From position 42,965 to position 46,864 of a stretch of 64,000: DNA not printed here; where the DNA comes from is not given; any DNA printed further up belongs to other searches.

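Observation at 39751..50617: Triplicated giant surface-protein module: two tandem paralogs, the second an in-frame head-to-tail fusion of two units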

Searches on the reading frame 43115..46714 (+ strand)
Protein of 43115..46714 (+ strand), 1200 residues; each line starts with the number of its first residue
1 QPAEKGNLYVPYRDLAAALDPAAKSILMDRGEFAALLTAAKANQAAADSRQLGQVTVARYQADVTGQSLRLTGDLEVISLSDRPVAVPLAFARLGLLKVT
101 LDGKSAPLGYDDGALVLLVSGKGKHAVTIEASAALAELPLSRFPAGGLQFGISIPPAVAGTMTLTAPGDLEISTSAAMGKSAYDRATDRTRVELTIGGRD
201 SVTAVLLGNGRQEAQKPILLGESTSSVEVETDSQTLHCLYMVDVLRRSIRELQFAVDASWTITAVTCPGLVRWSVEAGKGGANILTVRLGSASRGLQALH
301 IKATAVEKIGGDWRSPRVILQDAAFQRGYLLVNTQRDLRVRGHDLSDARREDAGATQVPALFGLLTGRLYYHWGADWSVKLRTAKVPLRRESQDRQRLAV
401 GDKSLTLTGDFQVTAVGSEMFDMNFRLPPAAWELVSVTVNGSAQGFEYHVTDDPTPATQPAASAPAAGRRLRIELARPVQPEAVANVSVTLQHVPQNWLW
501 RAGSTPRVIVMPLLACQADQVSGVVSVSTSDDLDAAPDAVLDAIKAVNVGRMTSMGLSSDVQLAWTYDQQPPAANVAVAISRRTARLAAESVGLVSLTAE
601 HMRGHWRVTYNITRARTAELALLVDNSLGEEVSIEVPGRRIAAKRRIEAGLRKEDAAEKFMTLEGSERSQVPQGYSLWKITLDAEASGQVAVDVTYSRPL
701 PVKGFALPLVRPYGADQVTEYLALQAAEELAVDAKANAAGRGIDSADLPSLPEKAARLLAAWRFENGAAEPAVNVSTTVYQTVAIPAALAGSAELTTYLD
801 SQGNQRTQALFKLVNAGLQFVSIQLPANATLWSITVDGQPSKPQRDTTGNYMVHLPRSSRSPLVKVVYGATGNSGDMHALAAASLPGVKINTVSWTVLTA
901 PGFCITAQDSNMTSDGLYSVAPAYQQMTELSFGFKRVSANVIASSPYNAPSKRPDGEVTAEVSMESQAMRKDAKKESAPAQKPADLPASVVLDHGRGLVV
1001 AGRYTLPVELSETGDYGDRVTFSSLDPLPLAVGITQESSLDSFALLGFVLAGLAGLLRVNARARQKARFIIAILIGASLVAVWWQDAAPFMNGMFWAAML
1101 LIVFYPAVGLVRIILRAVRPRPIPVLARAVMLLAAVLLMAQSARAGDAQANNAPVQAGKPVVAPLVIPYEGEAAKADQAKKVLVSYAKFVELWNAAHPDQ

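Call 62: predict_structure(alignment_id=A4)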
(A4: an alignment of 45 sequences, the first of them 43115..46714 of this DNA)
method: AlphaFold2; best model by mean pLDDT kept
length: 1200 residues; sequences in the alignment: 45
mean_pLDDT: 78.4   pTM: 0.42
mean pLDDT of the five models: 78.4, 78.1, 77.9, 76.5, 74.4
residues with pLDDT >= 90: 319; 70-90: 624; 50-70: 124; < 50: 133
segments of 3 or more residues with pLDDT < 50: 1-4, 210-214, 456-461, 655-664, 780-787, 933-1003, 1139-1161
pLDDT, mean of each block of 10 residues (from residue 1): 62 77 80 86 63 82 88 91 80 88 86 80 90 81 74 88 91 89 87 90 81 62 89 89 85 91 90 88 90 87 82 88 88 78 88 64 70 89 81 93 92 87 87 92 91 58 60 90 91 88 82 87 91 85 82 85 86 79 88 92 95 87 88 90 79 49 52 85 89 93 87 88 87 84 89 88 78 81 43 88 89 74 88 88 84 77 89 79 84 90 87 83 77 41 30 29 24 27 29 30 60 72 83 86 86 85 86 89 83 89 82 65 53 56 38 36 76 82 86 75
secondary structure, 60 per line:
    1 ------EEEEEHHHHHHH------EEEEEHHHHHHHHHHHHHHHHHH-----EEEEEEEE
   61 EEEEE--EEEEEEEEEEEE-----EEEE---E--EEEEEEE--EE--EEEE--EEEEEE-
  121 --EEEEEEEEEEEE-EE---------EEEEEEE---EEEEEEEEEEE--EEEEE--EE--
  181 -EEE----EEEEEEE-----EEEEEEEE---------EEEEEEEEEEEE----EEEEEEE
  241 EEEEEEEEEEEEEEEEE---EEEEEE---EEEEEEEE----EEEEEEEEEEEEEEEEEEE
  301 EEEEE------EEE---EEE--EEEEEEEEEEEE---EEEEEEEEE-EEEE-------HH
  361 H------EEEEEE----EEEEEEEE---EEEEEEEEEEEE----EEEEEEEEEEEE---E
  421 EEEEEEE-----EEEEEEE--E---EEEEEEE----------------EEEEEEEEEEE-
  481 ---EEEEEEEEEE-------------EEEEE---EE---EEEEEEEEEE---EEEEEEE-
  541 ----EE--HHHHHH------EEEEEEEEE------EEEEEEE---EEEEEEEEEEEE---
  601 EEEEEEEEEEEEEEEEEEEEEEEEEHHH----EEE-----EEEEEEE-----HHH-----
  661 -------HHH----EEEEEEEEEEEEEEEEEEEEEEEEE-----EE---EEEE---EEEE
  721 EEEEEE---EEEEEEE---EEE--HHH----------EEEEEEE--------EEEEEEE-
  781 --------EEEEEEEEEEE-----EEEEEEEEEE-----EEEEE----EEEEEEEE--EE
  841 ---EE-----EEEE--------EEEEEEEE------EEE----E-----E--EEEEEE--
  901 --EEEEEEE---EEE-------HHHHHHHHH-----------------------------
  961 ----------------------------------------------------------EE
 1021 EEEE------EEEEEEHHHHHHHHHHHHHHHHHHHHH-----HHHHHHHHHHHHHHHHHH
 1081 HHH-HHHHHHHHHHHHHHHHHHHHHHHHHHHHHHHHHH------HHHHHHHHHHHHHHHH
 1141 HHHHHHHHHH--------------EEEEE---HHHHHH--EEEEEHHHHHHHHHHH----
elements in order (helices of 4 or more, strands of 3 or more residues): E7-11 H12-18 E25-29 H30-47 E53-65 E68-79 E85-88 E95-101 E108-111 E114-119 E123-134 E147-153 E157-167 E170-174 E182-184 E189-195 E201-208 E218-229 E234-257 E261-266 E270-277 E282-305 E312-314 E318-320 E323-334 E338-346 E348-351 E368-373 E378-385 E389-400 E405-416 E420-427 E433-439 E446-452 E469-479 E484-493 E507-511 E520-529 E533-539 H549-554 E561-569 E576-582 E586-597 E601-625 E633-635 E641-647 E675-699 E710-713 E717-726 E730-736 E740-742 E758-764 E773-779 E789-799 E805-814 E820-824 E829-836 E851-854 E863-870 E877-879 E893-898 E903-909 E913-915 H923-931 E1019-1024 E1031-1036 H1037-1057 H1063-1083 H1085-1118 H1125-1150 E1165-1169 H1173-1178 E1181-1185 H1186-1196
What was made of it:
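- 43136..43246 (+): Unit B N-terminal motif (residues 32-68: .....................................). Predicted beta-alpha-beta-alpha, pLDDT 62-86 (call 62).
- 43265..46222 (+): Unit B all-beta ectodomain (residues ~75-1060), with a disordered low-complexity insertion at residues ~957-1027 (nt 45911-46123). AlphaFold2 model of BC 25-1224, pLDDT 78; model residues 933-1003 fall below pLDDT 50 (call 62).
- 46241..46459 (+): Unit B membrane anchor: three TM helices (residues 1067-1139). Helices with pLDDT 83-89 (call 62).
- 46607..46708 (+): Unit C N-terminal motif (residues 1189-1222: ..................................). Predicted beta-alpha-beta-alpha, pLDDT 76-86 (call 62).
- AlphaFold2 predicts a helix at model residues 1125-1150 (call 62).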

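Call 81: fold_search(model_id=the predicted structure, library=pdb)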
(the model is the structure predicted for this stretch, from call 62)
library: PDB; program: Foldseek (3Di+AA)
matches with E <= 10: 799; with E <= 0.001: 155
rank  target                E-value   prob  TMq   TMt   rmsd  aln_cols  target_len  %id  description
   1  8t2v_A                8.2e-11  1.00  0.13  0.15  26.4       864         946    9  Cryo-EM Structures of Full-length Integrin alphaIIbbeta3 in Native Lipids (released 2023-07-26)
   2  8b6l_O                3.0e-10  1.00  0.13  0.24  22.9       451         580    8  Subtomogram average of the human Sec61-TRAP-OSTA-translocon (released 2022-12-07)
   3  6avr_A                1.0e-09  1.00  0.13  0.15  20.6       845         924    9  Human alpha-V beta-3 Integrin (intermediate conformation) in complex with the therapeutic antibody LM609 (released 2017-11-01)
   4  3fcs_A                1.1e-09  1.00  0.12  0.15  26.2       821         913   10  Structure of complete ectodomain of integrin aIIBb3 (released 2009-01-20)
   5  3ije_A                4.0e-09  1.00  0.13  0.15  26.6       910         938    9  Crystal structure of the complete integrin alhaVbeta3 ectodomain plus an Alpha/beta transmembrane fragment (released 2009-09-29)
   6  6s7o_E                5.6e-09  1.00  0.17  0.31   9.5       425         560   12  Cryo-EM structure of human oligosaccharyltransferase complex OST-A (released 2019-12-18)
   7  4nen_A                9.2e-09  1.00  0.10  0.10  27.1       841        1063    8  An internal ligand-bound, metastable state of a leukocyte integrin, aXb2 (released 2014-01-15)
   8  6s7t_E                1.2e-08  1.00  0.13  0.32  23.6       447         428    9  Cryo-EM structure of human oligosaccharyltransferase complex OST-B (released 2019-12-18)
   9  4neh_A                1.2e-08  1.00  0.10  0.11  26.7       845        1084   10  An internal ligand-bound, metastable state of a leukocyte integrin, aXb2 (released 2014-01-15)
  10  8pn9_E                1.4e-08  1.00  0.12  0.23  21.2       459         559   10  Structure of human oligosaccharyltransferase OST-A complex bound to NGI-1 (released 2024-05-08)
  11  4g1e_A                1.4e-08  1.00  0.12  0.14  27.2       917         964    8  Crystal structure of integrin alpha V beta 3 with coil-coiled tag. (released 2012-12-12)
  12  6ezn_A                1.5e-08  1.00  0.11  0.28  22.9       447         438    8  Cryo-EM structure of the yeast oligosaccharyltransferase (OST) complex (released 2018-01-17)
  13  4g1m_A                1.8e-08  1.00  0.12  0.14  29.8       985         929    8  Re-refinement of alpha V beta 3 structure (released 2012-12-12)
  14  4mmz_A                3.4e-08  1.00  0.12  0.14  26.0       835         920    9  Integrin AlphaVBeta3 ectodomain bound to an antagonistic tenth domain of Fibronectin (released 2014-03-26)
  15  7oci_A                4.3e-08  1.00  0.10  0.25  23.2       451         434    9  Cryo-EM structure of yeast Ost6p containing oligosaccharyltransferase complex (released 2022-02-16)
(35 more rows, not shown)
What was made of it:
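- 43265..46222 (+): Foldseek hits to integrin alpha legs, ribophorin I and the LTA4H N-domain (call 81).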
